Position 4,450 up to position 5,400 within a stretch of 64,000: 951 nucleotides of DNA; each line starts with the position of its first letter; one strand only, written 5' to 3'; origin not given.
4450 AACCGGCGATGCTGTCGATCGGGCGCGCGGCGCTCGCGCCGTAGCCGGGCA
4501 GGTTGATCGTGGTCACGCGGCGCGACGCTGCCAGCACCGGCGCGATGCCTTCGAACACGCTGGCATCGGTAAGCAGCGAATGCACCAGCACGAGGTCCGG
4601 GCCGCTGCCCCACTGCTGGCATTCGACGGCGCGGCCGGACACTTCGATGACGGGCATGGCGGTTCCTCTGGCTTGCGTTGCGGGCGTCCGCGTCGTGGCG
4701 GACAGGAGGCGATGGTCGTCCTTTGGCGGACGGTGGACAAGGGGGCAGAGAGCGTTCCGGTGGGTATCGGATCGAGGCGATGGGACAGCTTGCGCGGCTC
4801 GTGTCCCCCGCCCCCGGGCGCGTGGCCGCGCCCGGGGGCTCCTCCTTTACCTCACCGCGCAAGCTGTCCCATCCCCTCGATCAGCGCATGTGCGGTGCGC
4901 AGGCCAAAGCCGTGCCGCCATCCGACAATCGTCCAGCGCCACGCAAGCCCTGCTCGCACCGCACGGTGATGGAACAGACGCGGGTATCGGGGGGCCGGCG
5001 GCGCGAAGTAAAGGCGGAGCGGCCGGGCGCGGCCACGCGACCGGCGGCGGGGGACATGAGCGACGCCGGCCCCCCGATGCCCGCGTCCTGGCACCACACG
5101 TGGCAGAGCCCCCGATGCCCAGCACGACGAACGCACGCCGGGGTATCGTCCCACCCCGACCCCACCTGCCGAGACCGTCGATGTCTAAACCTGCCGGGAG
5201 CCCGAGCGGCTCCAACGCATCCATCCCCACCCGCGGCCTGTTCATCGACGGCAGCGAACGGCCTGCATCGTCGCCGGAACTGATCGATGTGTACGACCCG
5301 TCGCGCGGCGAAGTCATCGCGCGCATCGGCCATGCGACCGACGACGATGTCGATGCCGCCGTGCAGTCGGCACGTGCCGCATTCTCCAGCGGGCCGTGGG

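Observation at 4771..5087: Mirror-image pair of 111-nt long-stem hairpin elements, one co-oriented with each gene of a divergent pair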

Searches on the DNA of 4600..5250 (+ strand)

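Call 7: search_rna_families(source=window, start=4600, end=5250, threshold=evalue, max_evalue=10)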
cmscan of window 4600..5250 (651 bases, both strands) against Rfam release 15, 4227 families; matches with E-value up to 10: 5.
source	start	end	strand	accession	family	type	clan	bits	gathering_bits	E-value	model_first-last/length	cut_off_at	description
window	4906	4965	-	RF03157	L31-Gammaproteobacteria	Cis-reg; leader;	CL00118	17.3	33.2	0.37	1-43/53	no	L31-Gammaproteobacteria ribosomal protein leader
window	4892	4961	-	RF04234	mir-1421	Gene; miRNA;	-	15.9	45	3.9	1-74/74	no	mir-1421 microRNA precursor family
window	4727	4820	-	RF01918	mir-1249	Gene; miRNA;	-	14.3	83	6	1-75/75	no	mir-1249 microRNA precursor family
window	4810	4839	+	RF01683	P6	Gene; sRNA;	-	11.2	50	1.4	481-510/510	no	Pseudomonas sRNA P6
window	5141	5196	+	RF02940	COG3860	Cis-reg;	-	11.2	42.5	8.9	1-54/54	no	COG3860 RNA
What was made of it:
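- On Any Rfam 15 family: Only chance-level hits at E <= 10 in 4600-5250 (call 7).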

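Call 17: build_rna_model(alignment_id=A1)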
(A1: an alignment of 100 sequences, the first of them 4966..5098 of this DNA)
Model R1 built from alignment A1 (100 sequences, 160 columns); structure: RNAalifold consensus.
model positions 126; base pairs 32; branch points 0; effective number of sequences 5.1; information 0.59 bits per position. Calibrated on 0.2 Mb of random sequence (short: E-values are rough).
structure used (alignment columns):
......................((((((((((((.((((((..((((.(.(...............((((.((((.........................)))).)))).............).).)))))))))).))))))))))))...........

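Call 18: search_with_rna_model(model_id=R1, source=window, max_evalue=10, show_alignments=2)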
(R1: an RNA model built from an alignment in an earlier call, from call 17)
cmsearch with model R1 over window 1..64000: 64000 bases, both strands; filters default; matches with E-value up to 10: 2.
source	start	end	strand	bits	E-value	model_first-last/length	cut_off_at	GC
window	4760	4892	-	98.7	1.3e-18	1-126/126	no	0.71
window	4966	5098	+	78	2.9e-14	1-126/126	no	0.77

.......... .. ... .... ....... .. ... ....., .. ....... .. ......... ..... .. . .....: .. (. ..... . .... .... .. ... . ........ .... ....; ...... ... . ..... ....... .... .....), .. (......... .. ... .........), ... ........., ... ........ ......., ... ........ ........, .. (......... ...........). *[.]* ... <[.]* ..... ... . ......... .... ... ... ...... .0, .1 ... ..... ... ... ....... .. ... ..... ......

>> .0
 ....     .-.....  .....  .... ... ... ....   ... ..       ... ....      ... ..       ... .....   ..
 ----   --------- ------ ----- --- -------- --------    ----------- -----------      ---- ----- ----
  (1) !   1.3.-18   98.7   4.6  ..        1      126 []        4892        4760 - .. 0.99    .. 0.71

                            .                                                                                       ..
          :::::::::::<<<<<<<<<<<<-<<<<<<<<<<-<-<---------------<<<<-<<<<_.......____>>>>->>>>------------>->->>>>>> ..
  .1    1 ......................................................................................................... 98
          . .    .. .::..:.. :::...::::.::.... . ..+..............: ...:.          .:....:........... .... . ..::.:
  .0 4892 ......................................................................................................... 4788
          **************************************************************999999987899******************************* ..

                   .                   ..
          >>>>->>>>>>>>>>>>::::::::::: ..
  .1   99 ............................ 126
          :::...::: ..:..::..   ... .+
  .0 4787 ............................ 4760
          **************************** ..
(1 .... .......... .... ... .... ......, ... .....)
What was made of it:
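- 4770..4882 (-): Module A: hairpin repeat whose sense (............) strand is the minus strand. CM R1 hit 4760-4892(-), 98.7 bits, E 1.3e-18 (call 18).
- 4977..5087 (+): Module B: hairpin repeat whose sense strand is the plus strand. CM hit 4966-5098(+), 78 bits, E 2.9e-14 (call 18).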

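Call 19: search_with_rna_model(model_id=R1, sources=[L001, L002, L003, L004, L006, L007, L008, L009, L010, L011, L012, L013, L014, L015, L016, L017, L018, L019, L020, L021, L022, L023, L024, L025, L026, L027, L028, L029, L030, L031, L032, L033, L034, L036, L037, L038, L039, L040, L041, L042, L043, L044, L045, L046, L047, L048, L049, L050, L051, L052, L053, L054, L055, L056, L057, L058, L059, L060, L061, L062, L063, L064, L065, L066, L067, L068, L069, L071, L072, L073, L074, L075, L076, L077, L078, L079, L080, L082, L083, L084, L085, L086, L087, L088, L089, L090, L091, L092, L093, L094, L095, L096, L097, L098, L099, L100, L101, L102, L103, L104], max_evalue=0.001)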
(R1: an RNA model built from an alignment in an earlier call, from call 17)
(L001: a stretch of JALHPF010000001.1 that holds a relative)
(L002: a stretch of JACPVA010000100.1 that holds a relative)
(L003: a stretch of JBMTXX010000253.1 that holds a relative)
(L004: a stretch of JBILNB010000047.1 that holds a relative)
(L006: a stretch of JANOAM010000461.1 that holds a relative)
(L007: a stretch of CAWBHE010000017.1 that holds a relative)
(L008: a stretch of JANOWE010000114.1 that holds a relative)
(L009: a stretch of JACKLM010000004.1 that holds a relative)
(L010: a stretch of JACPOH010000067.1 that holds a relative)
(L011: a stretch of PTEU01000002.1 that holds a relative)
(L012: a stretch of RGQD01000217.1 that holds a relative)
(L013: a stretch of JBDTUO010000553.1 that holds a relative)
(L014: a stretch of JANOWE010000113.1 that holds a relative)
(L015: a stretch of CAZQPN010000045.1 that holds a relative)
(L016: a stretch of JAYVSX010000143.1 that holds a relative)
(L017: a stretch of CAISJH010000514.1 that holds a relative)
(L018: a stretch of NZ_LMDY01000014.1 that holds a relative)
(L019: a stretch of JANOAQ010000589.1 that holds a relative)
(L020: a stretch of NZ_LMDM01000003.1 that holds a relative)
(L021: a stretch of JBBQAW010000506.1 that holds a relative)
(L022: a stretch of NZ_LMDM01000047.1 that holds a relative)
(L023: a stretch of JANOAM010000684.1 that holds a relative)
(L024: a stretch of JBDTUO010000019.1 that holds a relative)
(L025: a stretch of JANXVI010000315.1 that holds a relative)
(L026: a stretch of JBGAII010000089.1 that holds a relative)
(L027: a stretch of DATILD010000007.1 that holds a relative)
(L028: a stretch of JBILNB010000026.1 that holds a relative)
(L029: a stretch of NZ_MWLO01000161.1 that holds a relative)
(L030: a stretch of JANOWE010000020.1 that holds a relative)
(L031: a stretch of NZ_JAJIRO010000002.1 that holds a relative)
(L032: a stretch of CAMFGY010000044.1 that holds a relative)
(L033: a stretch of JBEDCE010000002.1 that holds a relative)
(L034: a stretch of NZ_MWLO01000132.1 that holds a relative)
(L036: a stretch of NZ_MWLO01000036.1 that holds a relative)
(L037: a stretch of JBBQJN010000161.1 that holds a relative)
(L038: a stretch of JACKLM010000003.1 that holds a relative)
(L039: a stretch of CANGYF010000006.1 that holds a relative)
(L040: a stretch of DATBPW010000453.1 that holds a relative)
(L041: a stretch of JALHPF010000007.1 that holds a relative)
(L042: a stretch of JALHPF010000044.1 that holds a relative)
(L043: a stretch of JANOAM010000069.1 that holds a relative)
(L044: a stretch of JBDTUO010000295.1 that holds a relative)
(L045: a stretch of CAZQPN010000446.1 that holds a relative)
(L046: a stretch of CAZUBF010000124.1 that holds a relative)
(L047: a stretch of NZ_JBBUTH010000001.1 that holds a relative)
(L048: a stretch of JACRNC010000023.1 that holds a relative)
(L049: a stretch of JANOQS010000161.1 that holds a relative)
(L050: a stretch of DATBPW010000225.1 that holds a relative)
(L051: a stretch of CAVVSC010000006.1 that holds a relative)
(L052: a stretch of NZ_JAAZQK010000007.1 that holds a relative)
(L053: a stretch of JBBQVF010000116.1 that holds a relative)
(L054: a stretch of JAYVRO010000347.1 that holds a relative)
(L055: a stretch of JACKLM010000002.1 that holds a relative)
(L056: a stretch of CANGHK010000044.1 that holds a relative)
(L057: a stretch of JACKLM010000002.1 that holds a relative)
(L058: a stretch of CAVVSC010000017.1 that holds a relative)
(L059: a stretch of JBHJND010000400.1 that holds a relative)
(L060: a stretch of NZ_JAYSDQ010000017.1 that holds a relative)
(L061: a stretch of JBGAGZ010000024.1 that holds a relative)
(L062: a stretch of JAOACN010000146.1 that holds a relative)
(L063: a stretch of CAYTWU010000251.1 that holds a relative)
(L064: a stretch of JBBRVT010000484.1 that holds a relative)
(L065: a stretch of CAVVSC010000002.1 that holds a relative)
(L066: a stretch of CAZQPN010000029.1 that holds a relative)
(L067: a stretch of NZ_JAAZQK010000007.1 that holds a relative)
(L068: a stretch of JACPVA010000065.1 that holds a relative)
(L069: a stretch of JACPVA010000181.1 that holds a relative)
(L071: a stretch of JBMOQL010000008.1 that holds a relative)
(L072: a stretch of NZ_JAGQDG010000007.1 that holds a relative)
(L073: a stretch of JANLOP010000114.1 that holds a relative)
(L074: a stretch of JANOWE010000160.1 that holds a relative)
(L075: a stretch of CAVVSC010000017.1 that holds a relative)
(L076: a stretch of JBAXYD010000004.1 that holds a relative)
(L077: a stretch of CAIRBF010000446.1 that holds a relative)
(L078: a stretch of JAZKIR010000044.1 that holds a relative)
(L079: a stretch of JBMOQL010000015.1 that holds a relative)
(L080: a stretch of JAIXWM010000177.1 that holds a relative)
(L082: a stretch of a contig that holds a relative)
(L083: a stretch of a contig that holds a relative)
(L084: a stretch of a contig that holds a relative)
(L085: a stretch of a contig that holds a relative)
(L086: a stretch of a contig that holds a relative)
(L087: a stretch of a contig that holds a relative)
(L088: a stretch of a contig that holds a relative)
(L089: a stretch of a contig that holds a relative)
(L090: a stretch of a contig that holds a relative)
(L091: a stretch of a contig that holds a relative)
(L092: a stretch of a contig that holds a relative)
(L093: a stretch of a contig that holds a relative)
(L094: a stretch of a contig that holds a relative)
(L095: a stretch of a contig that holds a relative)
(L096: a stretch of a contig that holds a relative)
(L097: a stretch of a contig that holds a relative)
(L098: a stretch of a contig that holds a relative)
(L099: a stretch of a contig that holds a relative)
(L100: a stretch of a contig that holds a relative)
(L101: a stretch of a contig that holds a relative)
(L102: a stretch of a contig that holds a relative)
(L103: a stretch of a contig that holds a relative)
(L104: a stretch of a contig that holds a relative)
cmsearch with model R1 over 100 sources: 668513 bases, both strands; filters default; matches with E-value up to 0.001: 161.
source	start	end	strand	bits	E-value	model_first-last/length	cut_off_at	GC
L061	5848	5973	+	124.6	4.8e-23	1-126/126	no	0.63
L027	5316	5441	-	123.8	7.1e-23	1-126/126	no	0.71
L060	940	1065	+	119.9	4.6e-22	1-126/126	no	0.71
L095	2601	2726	-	118.8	7.7e-22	1-126/126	no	0.71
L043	574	704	+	114.5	6.5e-21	1-126/126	no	0.69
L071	4868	4994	-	113.2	1.2e-20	1-126/126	no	0.72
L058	6278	6408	+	112.5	1.7e-20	1-126/126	no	0.68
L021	26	151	+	111.2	3.1e-20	1-126/126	no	0.74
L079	7852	7977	+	110.9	3.6e-20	1-126/126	no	0.7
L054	3836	3961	+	110.7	3.9e-20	1-126/126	no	0.72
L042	162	290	+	109.5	7e-20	1-126/126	no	0.74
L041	374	502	-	109.5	7.2e-20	1-126/126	no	0.74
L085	1793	1918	-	108.5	1.1e-19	1-126/126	no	0.72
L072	1223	1347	-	107.3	2.1e-19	1-126/126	no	0.68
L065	1283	1415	-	106.6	2.9e-19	1-126/126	no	0.68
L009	2074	2197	-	106.2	3.6e-19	1-126/126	no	0.72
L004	5570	5696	-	105.1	5.9e-19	1-126/126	no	0.72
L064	3210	3333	-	105.1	6.1e-19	1-126/126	no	0.73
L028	6504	6629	+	104.9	6.7e-19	1-126/126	no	0.71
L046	2311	2436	+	104.2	9.3e-19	1-126/126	no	0.75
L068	7592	7715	+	104.1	9.7e-19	1-126/126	no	0.71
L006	1667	1796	-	104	1e-18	1-126/126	no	0.67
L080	2200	2326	+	103.9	1.1e-18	1-126/126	no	0.73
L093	1303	1428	+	103.6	1.2e-18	1-126/126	no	0.66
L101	3002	3131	-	103.4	1.3e-18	1-126/126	no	0.68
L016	424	553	+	103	1.6e-18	1-126/126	no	0.66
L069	5619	5742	-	102.6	2.1e-18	1-126/126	no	0.73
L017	1516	1641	-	102.4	2.2e-18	1-126/126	no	0.68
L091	6828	6954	-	102.2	2.4e-18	1-126/126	no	0.74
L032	4382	4507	+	102.2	2.5e-18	1-126/126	no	0.71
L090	7712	7837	+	102.2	2.5e-18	1-126/126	no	0.71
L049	1145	1269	-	102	2.7e-18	1-126/126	no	0.73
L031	4690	4815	+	101.8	2.9e-18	1-126/126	no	0.72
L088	4911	5036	-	101.6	3.3e-18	1-126/126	no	0.73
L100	1678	1807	-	101.2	4e-18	1-126/126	no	0.72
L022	208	342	-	101.2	4.1e-18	1-126/126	no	0.69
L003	3433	3558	-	101.2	4.1e-18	1-126/126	no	0.77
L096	3598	3727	-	101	4.3e-18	1-126/126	no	0.68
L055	3600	3723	-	101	4.4e-18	1-126/126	no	0.73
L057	775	897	-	100.9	4.7e-18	1-126/126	no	0.72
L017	1679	1803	+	100.8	4.9e-18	1-126/126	no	0.69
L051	6631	6760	+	100.7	5e-18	1-126/126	no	0.69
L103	4247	4372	-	100.4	5.8e-18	1-126/126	no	0.69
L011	2808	2935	-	100.2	6.4e-18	1-126/126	no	0.7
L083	4630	4762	-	100.2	6.5e-18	1-126/126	no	0.71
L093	1154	1279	-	100.1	6.9e-18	1-126/126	no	0.7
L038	4757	4881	+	100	7e-18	1-126/126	no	0.7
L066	2460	2583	+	99.9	7.3e-18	1-126/126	no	0.7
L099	1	130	+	99.6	8.5e-18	1-126/126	no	0.69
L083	4791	4918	+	99.6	8.7e-18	1-126/126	no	0.69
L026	2758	2878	-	99.6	8.8e-18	5-126/126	5'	0.68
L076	1563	1688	-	99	1.1e-17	1-126/126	no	0.68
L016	272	395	-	98.9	1.2e-17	1-126/126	no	0.71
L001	808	936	+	98.7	1.3e-17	1-126/126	no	0.74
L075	7726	7849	-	98.7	1.3e-17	1-126/126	no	0.7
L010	174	299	+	98.5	1.5e-17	1-126/126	no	0.62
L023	785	914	+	98.4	1.5e-17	1-126/126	no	0.66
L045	2004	2127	-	98.2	1.7e-17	1-126/126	no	0.73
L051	6470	6602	-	97.7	2.2e-17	1-126/126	no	0.69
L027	5468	5589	+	97.6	2.3e-17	1-126/126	no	0.69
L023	634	757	-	97.5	2.4e-17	1-126/126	no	0.71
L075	7876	8000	+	97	3.1e-17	1-121/126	3'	0.69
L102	5850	5984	+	96.8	3.3e-17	1-126/126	no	0.72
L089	6720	6844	+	96.6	3.8e-17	1-126/126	no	0.74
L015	1207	1331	-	96.5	3.8e-17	1-126/126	no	0.73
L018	5054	5180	-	96.3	4.3e-17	1-126/126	no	0.68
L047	3504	3630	-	95.6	6e-17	1-126/126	no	0.72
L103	4398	4522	+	95.1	7.7e-17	1-126/126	no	0.66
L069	5768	5890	+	95.1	7.7e-17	1-126/126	no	0.72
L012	7826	7953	-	95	8e-17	1-126/126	no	0.75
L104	1687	1819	+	94.9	8.6e-17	1-126/126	no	0.67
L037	3828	3962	-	94.6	9.8e-17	1-126/126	no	0.7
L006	1825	1957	+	94.4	1.1e-16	1-126/126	no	0.72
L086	288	414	+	93.9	1.4e-16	1-126/126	no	0.67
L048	1026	1154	+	93.8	1.4e-16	1-126/126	no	0.67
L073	3138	3268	+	93.8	1.4e-16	1-126/126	no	0.71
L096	3756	3879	+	93.8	1.4e-16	1-126/126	no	0.72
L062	1215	1318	-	93.8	1.5e-16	12-115/126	no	0.79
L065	1444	1573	+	92.8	2.3e-16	1-126/126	no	0.71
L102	5665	5798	-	92.3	2.9e-16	1-126/126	no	0.71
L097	187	314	-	91.9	3.6e-16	1-126/126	no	0.74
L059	132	257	+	91.9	3.6e-16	1-126/126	no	0.75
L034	2660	2788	-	91.9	3.7e-16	1-126/126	no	0.77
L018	5217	5344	+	91.8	3.8e-16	1-126/126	no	0.73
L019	1539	1673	+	91.7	4e-16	1-126/126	no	0.7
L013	2094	2215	-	91.7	4.1e-16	1-126/126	no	0.73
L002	6797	6919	-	91.4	4.6e-16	1-126/126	no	0.74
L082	32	161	+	91.4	4.6e-16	1-126/126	no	0.69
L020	2756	2890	-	91.4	4.7e-16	1-126/126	no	0.72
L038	4609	4731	-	91.4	4.7e-16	1-126/126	no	0.74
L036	7314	7442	-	90.9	5.8e-16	1-126/126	no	0.77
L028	6304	6429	-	90.8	6.2e-16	1-126/126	no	0.74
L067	5250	5384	-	90.8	6.3e-16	1-126/126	no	0.71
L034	2827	2957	+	90.3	7.7e-16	1-126/126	no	0.73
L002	6945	7067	+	89.4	1.2e-15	1-126/126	no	0.78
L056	7766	7895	+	89.4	1.2e-15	1-126/126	no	0.69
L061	5697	5823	-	89.4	1.2e-15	1-126/126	no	0.69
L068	7444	7566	-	89.3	1.3e-15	1-126/126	no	0.75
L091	6975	7098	+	89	1.4e-15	1-126/126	no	0.74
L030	4634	4763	+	89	1.5e-15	1-126/126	no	0.71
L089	6598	6719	-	88.9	1.5e-15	1-126/126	no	0.74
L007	3173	3299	+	88.8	1.6e-15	1-126/126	no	0.77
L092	6740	6866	-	88.7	1.7e-15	1-126/126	no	0.8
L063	1807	1937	-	88.5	1.9e-15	1-126/126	no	0.66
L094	3601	3735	+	88.5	1.9e-15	1-126/126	no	0.73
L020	2930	3064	+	87.8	2.6e-15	1-126/126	no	0.73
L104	1524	1661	-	87.5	3.1e-15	1-126/126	no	0.71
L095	2754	2877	+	87.3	3.4e-15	1-126/126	no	0.73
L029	6019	6147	-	87.2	3.6e-15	1-126/126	no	0.77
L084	375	501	-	87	3.9e-15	1-126/126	no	0.77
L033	1874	2000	-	86.7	4.4e-15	1-126/126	no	0.63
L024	4769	4893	+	85.2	9.4e-15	1-126/126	no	0.77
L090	7562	7686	-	85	1e-14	1-126/126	no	0.71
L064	3360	3465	+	85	1e-14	1-103/126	3'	0.72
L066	2313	2434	-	85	1e-14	1-126/126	no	0.73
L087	711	835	+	84.6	1.2e-14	1-126/126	no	0.71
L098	3357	3483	-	84.4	1.4e-14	1-126/126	no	0.76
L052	6446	6580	+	84.4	1.4e-14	1-126/126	no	0.7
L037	4190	4316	+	84.3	1.4e-14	1-126/126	no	0.68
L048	798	927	-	83.9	1.7e-14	1-126/126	no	0.73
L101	3160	3289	+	83.8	1.8e-14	1-126/126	no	0.72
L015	1357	1478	+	83.7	1.9e-14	1-126/126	no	0.75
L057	923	1044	+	83.5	2.1e-14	1-126/126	no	0.75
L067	5437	5569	+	82.7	3.1e-14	1-126/126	no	0.65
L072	5296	5420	-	81.1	6.8e-14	1-126/126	no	0.66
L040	2465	2602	-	80.7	8.1e-14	1-126/126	no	0.72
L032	4232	4356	-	79.8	1.3e-13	1-126/126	no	0.72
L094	3402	3536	-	79.6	1.4e-13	1-126/126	no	0.76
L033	2008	2129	+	79.6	1.4e-13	1-126/126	no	0.66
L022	417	551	+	79.2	1.7e-13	1-126/126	no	0.75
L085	1947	2073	+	79.1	1.8e-13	1-126/126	no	0.7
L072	1435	1558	+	77.7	3.6e-13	1-126/126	no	0.67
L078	164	288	+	77.6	3.7e-13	1-126/126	no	0.58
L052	6238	6372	-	76.8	5.3e-13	1-126/126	no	0.75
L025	1987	2083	-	76.1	7.7e-13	16-111/126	no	0.69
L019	1393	1514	-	76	8.1e-13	1-126/126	no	0.69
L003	3603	3726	+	75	1.3e-12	1-126/126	no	0.69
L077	943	1069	-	74.4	1.7e-12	1-126/126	no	0.72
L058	6119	6251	-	74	2.1e-12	1-126/126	no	0.68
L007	3017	3146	-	73.7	2.5e-12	1-126/126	no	0.75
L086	136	255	-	73.2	3.2e-12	1-126/126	no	0.72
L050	4632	4769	-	71.3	7.9e-12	1-126/126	no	0.73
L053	6247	6368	-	70.9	9.6e-12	16-126/126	5'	0.7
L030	4469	4596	-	70.2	1.4e-11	1-126/126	no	0.73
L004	7625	7751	+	69.8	1.6e-11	1-126/126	no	0.76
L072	5522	5646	+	67.8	4.2e-11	1-126/126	no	0.64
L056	7599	7727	-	64.9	1.7e-10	1-126/126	no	0.81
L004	5729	5855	+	64.6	2e-10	1-126/126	no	0.8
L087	506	630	-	64.1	2.6e-10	1-126/126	no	0.66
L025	2929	3044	-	61.1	1.1e-09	1-126/126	no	0.71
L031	4546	4664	-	59.4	2.5e-09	1-126/126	no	0.64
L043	423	544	-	59.1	2.8e-09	1-126/126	no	0.75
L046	2163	2284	-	58.4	4.1e-09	1-126/126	no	0.8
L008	5421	5512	-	58.3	4.3e-09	38-126/126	5'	0.71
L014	7672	7763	-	58.3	4.3e-09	38-126/126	5'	0.71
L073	2975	3100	-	56.2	1.2e-08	1-126/126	no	0.75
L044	1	87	+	56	1.3e-08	40-126/126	5'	0.74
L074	6246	6376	+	54.9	2.2e-08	1-126/126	no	0.71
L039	94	224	+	54.1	3.2e-08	1-126/126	no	0.76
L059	18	67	-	51.5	1.2e-07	39-88/126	no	0.7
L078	1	86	-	45.2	2.4e-06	1-94/126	3'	0.65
